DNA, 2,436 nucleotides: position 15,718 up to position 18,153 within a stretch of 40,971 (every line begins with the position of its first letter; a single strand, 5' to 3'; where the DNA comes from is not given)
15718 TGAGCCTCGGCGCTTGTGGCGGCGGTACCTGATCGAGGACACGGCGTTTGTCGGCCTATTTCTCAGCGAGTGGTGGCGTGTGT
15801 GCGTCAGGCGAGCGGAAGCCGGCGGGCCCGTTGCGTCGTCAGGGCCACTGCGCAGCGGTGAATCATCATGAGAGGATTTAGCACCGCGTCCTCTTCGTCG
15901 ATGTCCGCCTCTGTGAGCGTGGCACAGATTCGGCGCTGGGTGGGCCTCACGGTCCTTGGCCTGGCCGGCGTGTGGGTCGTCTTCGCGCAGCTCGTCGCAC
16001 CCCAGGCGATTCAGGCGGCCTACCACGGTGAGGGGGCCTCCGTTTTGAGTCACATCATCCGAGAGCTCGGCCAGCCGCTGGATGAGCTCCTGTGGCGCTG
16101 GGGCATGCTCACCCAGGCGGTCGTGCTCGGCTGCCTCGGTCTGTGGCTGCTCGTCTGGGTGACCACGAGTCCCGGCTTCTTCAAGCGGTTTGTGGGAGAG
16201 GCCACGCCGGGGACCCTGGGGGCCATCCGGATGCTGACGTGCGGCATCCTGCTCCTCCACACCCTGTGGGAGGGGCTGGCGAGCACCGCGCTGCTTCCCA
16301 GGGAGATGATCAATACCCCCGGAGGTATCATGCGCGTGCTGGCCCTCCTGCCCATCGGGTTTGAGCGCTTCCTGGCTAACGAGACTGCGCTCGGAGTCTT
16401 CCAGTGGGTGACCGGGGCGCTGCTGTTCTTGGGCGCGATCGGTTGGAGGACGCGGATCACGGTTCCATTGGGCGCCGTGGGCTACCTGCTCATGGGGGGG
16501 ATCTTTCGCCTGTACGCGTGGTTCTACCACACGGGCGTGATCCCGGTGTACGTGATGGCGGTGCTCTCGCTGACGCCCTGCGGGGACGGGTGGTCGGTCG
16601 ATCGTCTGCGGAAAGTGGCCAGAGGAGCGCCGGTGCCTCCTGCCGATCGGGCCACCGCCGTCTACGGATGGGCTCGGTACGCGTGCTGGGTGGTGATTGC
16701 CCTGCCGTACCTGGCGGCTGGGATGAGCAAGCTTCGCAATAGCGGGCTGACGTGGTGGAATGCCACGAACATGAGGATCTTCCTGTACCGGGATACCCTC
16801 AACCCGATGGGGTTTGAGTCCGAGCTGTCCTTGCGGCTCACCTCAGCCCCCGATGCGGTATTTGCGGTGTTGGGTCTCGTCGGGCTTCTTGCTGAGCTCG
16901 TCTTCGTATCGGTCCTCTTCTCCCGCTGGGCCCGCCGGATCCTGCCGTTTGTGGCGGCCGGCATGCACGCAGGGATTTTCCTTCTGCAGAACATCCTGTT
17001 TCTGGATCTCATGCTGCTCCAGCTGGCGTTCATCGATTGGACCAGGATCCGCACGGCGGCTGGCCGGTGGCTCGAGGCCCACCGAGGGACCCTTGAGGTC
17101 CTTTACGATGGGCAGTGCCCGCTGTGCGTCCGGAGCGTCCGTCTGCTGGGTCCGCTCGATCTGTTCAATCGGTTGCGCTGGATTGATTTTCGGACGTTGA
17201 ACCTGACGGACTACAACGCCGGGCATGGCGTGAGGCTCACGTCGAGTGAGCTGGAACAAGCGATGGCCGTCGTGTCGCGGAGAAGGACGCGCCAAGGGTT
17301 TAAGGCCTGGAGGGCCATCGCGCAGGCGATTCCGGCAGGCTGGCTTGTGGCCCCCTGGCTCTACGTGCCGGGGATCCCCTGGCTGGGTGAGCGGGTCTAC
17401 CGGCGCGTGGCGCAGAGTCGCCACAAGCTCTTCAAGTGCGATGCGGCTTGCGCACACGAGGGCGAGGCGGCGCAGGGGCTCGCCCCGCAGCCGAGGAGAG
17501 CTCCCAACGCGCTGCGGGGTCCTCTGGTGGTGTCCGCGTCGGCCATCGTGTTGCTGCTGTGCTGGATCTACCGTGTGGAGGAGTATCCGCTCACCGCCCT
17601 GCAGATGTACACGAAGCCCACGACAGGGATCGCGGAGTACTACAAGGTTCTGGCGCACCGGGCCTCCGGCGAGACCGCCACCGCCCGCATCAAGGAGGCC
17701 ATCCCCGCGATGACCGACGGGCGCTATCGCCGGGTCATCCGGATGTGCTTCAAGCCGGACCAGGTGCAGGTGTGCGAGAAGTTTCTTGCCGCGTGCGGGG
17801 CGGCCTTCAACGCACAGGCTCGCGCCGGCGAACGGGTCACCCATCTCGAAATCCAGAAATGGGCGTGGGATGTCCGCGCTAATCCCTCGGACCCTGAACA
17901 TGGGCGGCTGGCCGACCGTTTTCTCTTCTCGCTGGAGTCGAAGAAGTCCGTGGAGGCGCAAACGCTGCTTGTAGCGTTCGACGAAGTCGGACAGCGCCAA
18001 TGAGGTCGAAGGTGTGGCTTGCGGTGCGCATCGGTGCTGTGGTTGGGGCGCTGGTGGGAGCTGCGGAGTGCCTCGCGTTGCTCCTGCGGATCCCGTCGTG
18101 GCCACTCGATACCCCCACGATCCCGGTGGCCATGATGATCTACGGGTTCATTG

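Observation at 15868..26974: An 11-kb extracytoplasmic tailoring block sits between the glycosyltransferase block and the priming enzyme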

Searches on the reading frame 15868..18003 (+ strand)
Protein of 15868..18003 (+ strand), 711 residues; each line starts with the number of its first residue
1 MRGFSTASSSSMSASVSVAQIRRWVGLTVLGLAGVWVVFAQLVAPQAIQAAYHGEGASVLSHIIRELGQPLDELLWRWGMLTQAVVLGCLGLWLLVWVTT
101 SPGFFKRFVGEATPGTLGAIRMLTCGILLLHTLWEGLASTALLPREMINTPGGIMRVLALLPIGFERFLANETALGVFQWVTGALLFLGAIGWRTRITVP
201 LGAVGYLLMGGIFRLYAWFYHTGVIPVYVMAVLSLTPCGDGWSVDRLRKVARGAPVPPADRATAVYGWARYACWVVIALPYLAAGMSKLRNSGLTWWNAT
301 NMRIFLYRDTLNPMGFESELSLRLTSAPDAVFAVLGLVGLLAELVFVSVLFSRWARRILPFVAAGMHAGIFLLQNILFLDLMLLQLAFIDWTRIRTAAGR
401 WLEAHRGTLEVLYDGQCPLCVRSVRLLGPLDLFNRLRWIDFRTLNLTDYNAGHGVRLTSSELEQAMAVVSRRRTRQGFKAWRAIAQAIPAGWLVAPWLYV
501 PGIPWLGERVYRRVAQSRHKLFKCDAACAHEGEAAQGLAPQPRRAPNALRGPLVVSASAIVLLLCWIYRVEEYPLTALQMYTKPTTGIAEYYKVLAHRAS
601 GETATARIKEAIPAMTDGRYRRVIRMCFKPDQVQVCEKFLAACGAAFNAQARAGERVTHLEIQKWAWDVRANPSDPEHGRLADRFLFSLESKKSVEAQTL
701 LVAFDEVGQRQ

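Call 4: search_protein_families(library=pfam, proteins=[window:15868-18003:+], max_evalue=0.01)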
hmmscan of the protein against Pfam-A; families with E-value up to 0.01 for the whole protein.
window:15868-18003:+ (711 aa): 1 family
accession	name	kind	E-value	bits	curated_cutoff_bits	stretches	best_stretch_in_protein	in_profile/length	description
PF04134.17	DCC1-like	-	1.3e-20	75.2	27.8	1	411-523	1-112/113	DCC1-like thiol-disulfide oxidoreductase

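Call 5: search_protein_families(library=ncbifam, proteins=[window:15868-18003:+], max_evalue=0.01)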
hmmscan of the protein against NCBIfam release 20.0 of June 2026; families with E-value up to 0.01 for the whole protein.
window:15868-18003:+ (711 aa): 0 families

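Call 9: find_encoding_contigs(protein=window:15868-18003:+, flank=10000, max_places=6)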
Protein window:15868-18003:+ (711 aa): no gene with exactly this product is on record in the collection.

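Call 12: search_solved_structures(query=window:15868-18003:+, max_evalue=1, show_alignments=2)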
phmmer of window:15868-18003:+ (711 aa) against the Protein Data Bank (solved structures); distinct sequences matched with E-value up to 1: 1.
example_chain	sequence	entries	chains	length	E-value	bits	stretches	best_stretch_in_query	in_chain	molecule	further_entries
4x3x_A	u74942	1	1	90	0.77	11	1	65-119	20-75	Activity-regulated cytoskeleton-associated protein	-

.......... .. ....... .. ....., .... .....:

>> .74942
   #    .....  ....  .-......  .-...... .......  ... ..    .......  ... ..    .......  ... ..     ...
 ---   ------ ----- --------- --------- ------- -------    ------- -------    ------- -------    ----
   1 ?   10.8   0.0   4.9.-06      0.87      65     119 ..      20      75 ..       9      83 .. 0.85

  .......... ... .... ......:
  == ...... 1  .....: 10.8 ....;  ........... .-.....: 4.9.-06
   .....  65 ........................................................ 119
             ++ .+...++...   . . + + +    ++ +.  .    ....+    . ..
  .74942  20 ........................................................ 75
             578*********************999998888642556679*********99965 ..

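Call 13: search_protein_families(library=pfam, proteins=[window:15868-18003:+], max_evalue=10)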
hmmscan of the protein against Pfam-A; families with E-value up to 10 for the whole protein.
window:15868-18003:+ (711 aa): 2 families
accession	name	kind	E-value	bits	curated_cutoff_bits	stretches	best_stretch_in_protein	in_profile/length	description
PF04134.17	DCC1-like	-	1.3e-20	75.2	27.8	1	411-523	1-112/113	DCC1-like thiol-disulfide oxidoreductase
PF06762.20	LMF1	-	0.038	14.5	27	1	281-388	49-153/163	Lipase maturation factor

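Call 19: find_homologous_proteins(query=window:15868-18003:+, max_evalue=0.00001)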
Query window:15868-18003:+ (711 aa): 474 proteins with E <= 0.00001 among 8000 candidates; the best 120 are listed.
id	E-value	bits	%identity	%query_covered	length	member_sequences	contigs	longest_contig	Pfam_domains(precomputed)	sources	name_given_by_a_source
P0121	0.0e+0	1616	100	100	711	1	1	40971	PF04134.18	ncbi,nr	ncbi:MAG: DUF393 domain-containing protein [Candidatus Omnitrophica bacterium]|nr:DUF393 domain-cont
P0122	0.0e+0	1327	81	97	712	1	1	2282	PF04134.18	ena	-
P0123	2.8e-276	936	59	96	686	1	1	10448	PF04134.18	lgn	-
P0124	6.0e-222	757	54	86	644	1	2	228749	PF04134.18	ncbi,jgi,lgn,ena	-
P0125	7.1e-219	747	53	95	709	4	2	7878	PF04134.18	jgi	jgi:predicted DCC family thiol-disulfide oxidoreductase YuxK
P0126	1.7e-216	739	51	95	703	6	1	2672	PF04134.18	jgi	jgi:predicted DCC family thiol-disulfide oxidoreductase YuxK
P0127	2.0e-211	722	50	95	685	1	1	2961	PF04134.18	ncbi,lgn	-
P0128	1.0e-210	720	52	93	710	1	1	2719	PF04134.18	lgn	-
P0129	2.1e-210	719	49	98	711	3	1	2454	PF04134.18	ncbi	-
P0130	2.2e-210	719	51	94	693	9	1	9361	PF04134.18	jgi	jgi:predicted DCC family thiol-disulfide oxidoreductase YuxK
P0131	2.0e-209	715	49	95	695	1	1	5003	PF04134.18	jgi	jgi:predicted DCC family thiol-disulfide oxidoreductase YuxK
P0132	2.5e-209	715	52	92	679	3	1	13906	PF04134.18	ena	-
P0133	2.8e-209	715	50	95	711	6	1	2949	PF04134.18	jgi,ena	-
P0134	2.9e-209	715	51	94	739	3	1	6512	PF04134.18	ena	-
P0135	3.0e-209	715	51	92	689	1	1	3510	PF04134.18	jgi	jgi:predicted DCC family thiol-disulfide oxidoreductase YuxK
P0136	3.3e-209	715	49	97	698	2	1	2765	PF04134.18,PF06762.20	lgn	-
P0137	8.2e-208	710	50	94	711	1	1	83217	PF04134.18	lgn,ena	-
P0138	2.3e-207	709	52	92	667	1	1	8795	PF04134.18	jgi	jgi:predicted DCC family thiol-disulfide oxidoreductase YuxK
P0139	5.6e-207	707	50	93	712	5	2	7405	PF04134.18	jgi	jgi:predicted DCC family thiol-disulfide oxidoreductase YuxK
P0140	1.5e-206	706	50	96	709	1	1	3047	PF04134.18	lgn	-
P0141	4.1e-206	705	51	93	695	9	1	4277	PF04134.18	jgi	-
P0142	4.7e-206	704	51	94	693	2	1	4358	PF04134.18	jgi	-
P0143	8.1e-206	704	51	92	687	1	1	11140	PF04134.18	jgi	jgi:predicted DCC family thiol-disulfide oxidoreductase YuxK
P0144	9.7e-206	703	51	93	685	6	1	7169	PF04134.18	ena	-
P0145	2.0e-205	702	51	92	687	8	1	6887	PF04134.18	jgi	-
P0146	6.5e-205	701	50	95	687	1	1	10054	PF04134.18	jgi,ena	-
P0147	7.9e-205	700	50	94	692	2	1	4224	PF04134.18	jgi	jgi:predicted DCC family thiol-disulfide oxidoreductase YuxK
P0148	1.8e-204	699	49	94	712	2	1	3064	PF04134.18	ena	-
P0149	2.1e-204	699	49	95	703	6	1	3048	PF04134.18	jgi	jgi:predicted DCC family thiol-disulfide oxidoreductase YuxK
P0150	2.3e-204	699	52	93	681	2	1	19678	PF04134.18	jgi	jgi:predicted DCC family thiol-disulfide oxidoreductase YuxK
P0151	2.3e-204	699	51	92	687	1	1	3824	PF04134.18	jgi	jgi:predicted DCC family thiol-disulfide oxidoreductase YuxK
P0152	5.9e-204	697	49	96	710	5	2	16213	PF04134.18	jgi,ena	-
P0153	6.6e-204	697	50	94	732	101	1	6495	PF04134.18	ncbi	-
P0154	8.6e-204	697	50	92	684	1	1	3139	PF04134.18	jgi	jgi:predicted DCC family thiol-disulfide oxidoreductase YuxK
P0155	4.3e-203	695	50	94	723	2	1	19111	PF04134.18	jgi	jgi:predicted DCC family thiol-disulfide oxidoreductase YuxK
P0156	5.8e-203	694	50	92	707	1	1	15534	PF04134.18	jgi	jgi:predicted DCC family thiol-disulfide oxidoreductase YuxK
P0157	1.4e-202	693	50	95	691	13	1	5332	PF04134.18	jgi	-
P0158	2.3e-202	692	48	94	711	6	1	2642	PF04134.18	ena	-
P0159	2.6e-202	692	50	92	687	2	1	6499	PF04134.18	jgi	jgi:predicted DCC family thiol-disulfide oxidoreductase YuxK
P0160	4.3e-202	691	49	92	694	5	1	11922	PF04134.18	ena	-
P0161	4.4e-202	691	48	94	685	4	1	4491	PF04134.18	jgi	jgi:predicted DCC family thiol-disulfide oxidoreductase YuxK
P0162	5.4e-202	691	49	96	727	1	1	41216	PF04134.18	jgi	jgi:predicted DCC family thiol-disulfide oxidoreductase YuxK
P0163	1.2e-201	690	49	95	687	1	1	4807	PF04134.18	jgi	jgi:predicted DCC family thiol-disulfide oxidoreductase YuxK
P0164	1.5e-201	689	49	97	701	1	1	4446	PF04134.18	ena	-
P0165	2.2e-201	689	50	94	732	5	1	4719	PF04134.18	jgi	jgi:predicted DCC family thiol-disulfide oxidoreductase YuxK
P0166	2.5e-201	689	49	94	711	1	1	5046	PF04134.18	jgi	jgi:predicted DCC family thiol-disulfide oxidoreductase YuxK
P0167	2.6e-201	689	48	96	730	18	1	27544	PF04134.18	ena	-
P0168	2.6e-201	689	50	92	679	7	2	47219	PF04134.18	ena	-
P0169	3.2e-201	688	50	92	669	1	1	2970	PF04134.18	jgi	jgi:predicted DCC family thiol-disulfide oxidoreductase YuxK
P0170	3.8e-201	688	50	94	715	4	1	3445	PF04134.18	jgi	jgi:predicted DCC family thiol-disulfide oxidoreductase YuxK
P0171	5.1e-201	688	48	93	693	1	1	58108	PF04134.18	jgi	jgi:predicted DCC family thiol-disulfide oxidoreductase YuxK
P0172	5.8e-201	687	49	94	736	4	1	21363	PF04134.18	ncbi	-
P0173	6.7e-201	687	53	86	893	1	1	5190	PF04134.18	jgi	jgi:predicted DCC family thiol-disulfide oxidoreductase YuxK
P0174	1.5e-200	686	49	94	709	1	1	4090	PF04134.18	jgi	jgi:predicted DCC family thiol-disulfide oxidoreductase YuxK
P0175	1.9e-200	686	49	94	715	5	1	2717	PF04134.18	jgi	jgi:predicted DCC family thiol-disulfide oxidoreductase YuxK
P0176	1.9e-200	686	49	95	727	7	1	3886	PF04134.18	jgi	jgi:predicted DCC family thiol-disulfide oxidoreductase YuxK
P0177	2.1e-200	686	50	94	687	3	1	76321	PF04134.18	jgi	jgi:predicted DCC family thiol-disulfide oxidoreductase YuxK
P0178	2.2e-200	686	49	92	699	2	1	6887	PF04134.18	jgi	jgi:predicted DCC family thiol-disulfide oxidoreductase YuxK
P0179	2.3e-200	686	49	93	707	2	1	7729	PF04134.18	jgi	jgi:predicted DCC family thiol-disulfide oxidoreductase YuxK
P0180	3.1e-200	685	50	93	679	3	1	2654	PF04134.18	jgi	-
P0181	3.4e-200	685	50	95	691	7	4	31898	PF04134.18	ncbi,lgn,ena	-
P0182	4.0e-200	685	48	95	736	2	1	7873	PF04134.18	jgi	jgi:predicted DCC family thiol-disulfide oxidoreductase YuxK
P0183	4.5e-200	685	49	95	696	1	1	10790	PF04134.18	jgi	jgi:predicted DCC family thiol-disulfide oxidoreductase YuxK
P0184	4.6e-200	685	49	94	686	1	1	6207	PF04134.18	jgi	jgi:predicted DCC family thiol-disulfide oxidoreductase YuxK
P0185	5.6e-200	684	49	94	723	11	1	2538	PF04134.18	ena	-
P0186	1.0e-199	683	49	94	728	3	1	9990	PF04134.18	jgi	jgi:predicted DCC family thiol-disulfide oxidoreductase YuxK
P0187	1.2e-199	683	50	93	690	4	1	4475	PF04134.18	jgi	jgi:predicted DCC family thiol-disulfide oxidoreductase YuxK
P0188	2.3e-199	682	50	93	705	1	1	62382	PF04134.18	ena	-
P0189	3.1e-199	682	49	94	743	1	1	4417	PF04134.18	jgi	jgi:predicted DCC family thiol-disulfide oxidoreductase YuxK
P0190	3.6e-199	682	49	95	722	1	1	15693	PF04134.18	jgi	jgi:predicted DCC family thiol-disulfide oxidoreductase YuxK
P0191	4.5e-199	681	50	93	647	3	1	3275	PF04134.18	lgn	-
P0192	7.3e-199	681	49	93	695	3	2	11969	PF04134.18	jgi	jgi:predicted DCC family thiol-disulfide oxidoreductase YuxK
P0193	9.9e-199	680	48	93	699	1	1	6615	PF04134.18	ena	-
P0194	1.1e-198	680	50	93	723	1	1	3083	PF04134.18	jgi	jgi:predicted DCC family thiol-disulfide oxidoreductase YuxK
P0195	1.1e-198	680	49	94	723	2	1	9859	PF04134.18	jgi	jgi:predicted DCC family thiol-disulfide oxidoreductase YuxK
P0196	1.5e-198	680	50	92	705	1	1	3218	PF04134.18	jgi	jgi:predicted DCC family thiol-disulfide oxidoreductase YuxK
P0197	1.7e-198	679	49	94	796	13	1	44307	PF04134.18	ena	-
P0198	2.6e-198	679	51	93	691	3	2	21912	PF04134.18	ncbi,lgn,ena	-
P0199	7.1e-198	677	49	95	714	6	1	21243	PF04134.18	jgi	jgi:predicted DCC family thiol-disulfide oxidoreductase YuxK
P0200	9.7e-198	677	49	95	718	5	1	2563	PF04134.18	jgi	-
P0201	1.1e-197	677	49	94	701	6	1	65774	PF04134.18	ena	-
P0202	1.3e-197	676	49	95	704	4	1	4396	PF04134.18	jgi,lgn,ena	-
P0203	1.5e-197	676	49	94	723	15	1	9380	PF04134.18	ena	-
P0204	1.6e-197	676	49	94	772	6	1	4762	PF04134.18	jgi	-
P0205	1.7e-197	676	48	94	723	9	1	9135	PF04134.18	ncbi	-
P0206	2.0e-197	676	48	95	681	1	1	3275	PF04134.18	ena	-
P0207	3.3e-197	675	49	93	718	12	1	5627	PF04134.18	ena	-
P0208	5.0e-197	674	49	96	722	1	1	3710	PF04134.18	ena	-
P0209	7.5e-197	674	48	96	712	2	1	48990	PF04134.18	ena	-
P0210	1.4e-196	673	49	94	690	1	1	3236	PF04134.18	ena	-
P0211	1.4e-196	673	48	95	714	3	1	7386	PF04134.18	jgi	jgi:predicted DCC family thiol-disulfide oxidoreductase YuxK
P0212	1.9e-196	673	50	88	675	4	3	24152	PF04134.18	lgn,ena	-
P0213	3.1e-196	672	47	94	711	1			PF04134.18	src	-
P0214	3.5e-196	672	47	96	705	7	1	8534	PF04134.18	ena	-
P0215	4.0e-196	671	48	96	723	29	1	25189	PF04134.18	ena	-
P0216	4.6e-196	671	46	96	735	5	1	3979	PF04134.18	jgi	-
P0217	6.0e-196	671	47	94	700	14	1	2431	PF04134.18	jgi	-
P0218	6.6e-196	671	48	93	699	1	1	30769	PF04134.18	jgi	jgi:predicted DCC family thiol-disulfide oxidoreductase YuxK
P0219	1.4e-195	670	47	93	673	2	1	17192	PF04134.18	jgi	jgi:predicted DCC family thiol-disulfide oxidoreductase YuxK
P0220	2.6e-195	669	49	94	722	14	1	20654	PF04134.18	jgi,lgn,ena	-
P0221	3.0e-195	669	48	94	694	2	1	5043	PF04134.18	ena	-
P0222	3.2e-195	668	49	93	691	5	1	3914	PF04134.18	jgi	jgi:predicted DCC family thiol-disulfide oxidoreductase YuxK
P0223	4.2e-195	668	49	94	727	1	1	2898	PF04134.18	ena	-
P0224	6.0e-195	668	51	85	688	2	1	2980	PF04134.18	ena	-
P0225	6.0e-195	668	48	96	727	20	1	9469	PF04134.18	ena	-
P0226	6.7e-195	667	47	95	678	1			PF04134.18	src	-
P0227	9.0e-195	667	49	94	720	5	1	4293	PF04134.18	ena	-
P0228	1.7e-194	666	51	86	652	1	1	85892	PF04134.18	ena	-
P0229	1.7e-194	666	49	93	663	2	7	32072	PF04134.18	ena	-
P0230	2.5e-194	666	49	93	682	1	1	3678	PF04134.18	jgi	jgi:predicted DCC family thiol-disulfide oxidoreductase YuxK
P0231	3.1e-194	665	49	94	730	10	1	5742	PF04134.18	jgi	-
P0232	5.7e-194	664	49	95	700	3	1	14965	PF04134.18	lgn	-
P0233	7.5e-194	664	49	94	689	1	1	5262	PF04134.18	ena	-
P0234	1.7e-193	663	47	93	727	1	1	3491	PF04134.18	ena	-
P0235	2.5e-193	662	47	94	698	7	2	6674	PF04134.18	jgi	jgi:predicted DCC family thiol-disulfide oxidoreductase YuxK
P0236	4.4e-193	661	47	96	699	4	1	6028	PF04134.18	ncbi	-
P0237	6.1e-193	661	47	96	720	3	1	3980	PF04134.18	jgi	-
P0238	1.8e-192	659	46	93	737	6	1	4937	PF04134.18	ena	-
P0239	1.8e-192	659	46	95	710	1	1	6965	PF04134.18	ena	-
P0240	5.4e-192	658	48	95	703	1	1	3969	PF04134.18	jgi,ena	jgi:predicted DCC family thiol-disulfide oxidoreductase YuxK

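Call 21: find_encoding_contigs(protein=P0124, flank=10000, max_places=1)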
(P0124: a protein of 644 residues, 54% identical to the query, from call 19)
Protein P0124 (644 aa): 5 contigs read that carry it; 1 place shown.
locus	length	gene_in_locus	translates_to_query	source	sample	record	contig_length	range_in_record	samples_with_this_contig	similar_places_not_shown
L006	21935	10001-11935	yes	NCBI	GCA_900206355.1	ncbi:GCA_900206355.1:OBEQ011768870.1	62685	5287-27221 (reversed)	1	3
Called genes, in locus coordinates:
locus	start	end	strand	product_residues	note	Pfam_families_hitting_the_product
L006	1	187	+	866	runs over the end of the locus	PF04932:Wzy_C, PF07719:TPR_2 (faint), PF13414:TPR_11 (faint), PF14559:TPR_19 (faint), PF16841:CBM60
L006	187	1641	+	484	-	PF04932:Wzy_C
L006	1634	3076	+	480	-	PF01943:Polysacc_synt, PF13440:Polysacc_synt_3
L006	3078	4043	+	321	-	PF00535:Glycos_transf_2, PF10111:Glyco_tranf_2_2, PF13641:Glyco_tranf_2_3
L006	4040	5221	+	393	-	PF13439:Glyco_transf_4, PF20706:GT4-conflict (weak), PF00534:Glycos_transf_1, PF13692:Glyco_trans_1_4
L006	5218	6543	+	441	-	PF00501:AMP-binding (faint), PF27533:CapK_C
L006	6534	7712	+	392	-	PF13439:Glyco_transf_4, PF13579:Glyco_trans_4_4, PF00534:Glycos_transf_1, PF13692:Glyco_trans_1_4, PF13524:Glyco_trans_1_2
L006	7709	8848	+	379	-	PF13439:Glyco_transf_4, PF13579:Glyco_trans_4_4, PF00534:Glycos_transf_1, PF13692:Glyco_trans_1_4, PF13524:Glyco_trans_1_2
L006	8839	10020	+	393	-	PF00534:Glycos_transf_1, PF13692:Glyco_trans_1_4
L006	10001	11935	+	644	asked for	PF04134:DCC1-like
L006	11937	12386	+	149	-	PF08660:Alg14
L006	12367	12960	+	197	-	PF04101:Glyco_tran_28_C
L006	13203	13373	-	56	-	-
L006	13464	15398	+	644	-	PF00884:Sulfatase, PF01663:Phosphodiest (weak), PF16347:SGSH_C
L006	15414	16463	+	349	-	PF01636:APH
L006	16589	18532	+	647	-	PF01663:Phosphodiest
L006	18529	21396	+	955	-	-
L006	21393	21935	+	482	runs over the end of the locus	PF13727:CoA_binding_3, PF02397:Bac_transf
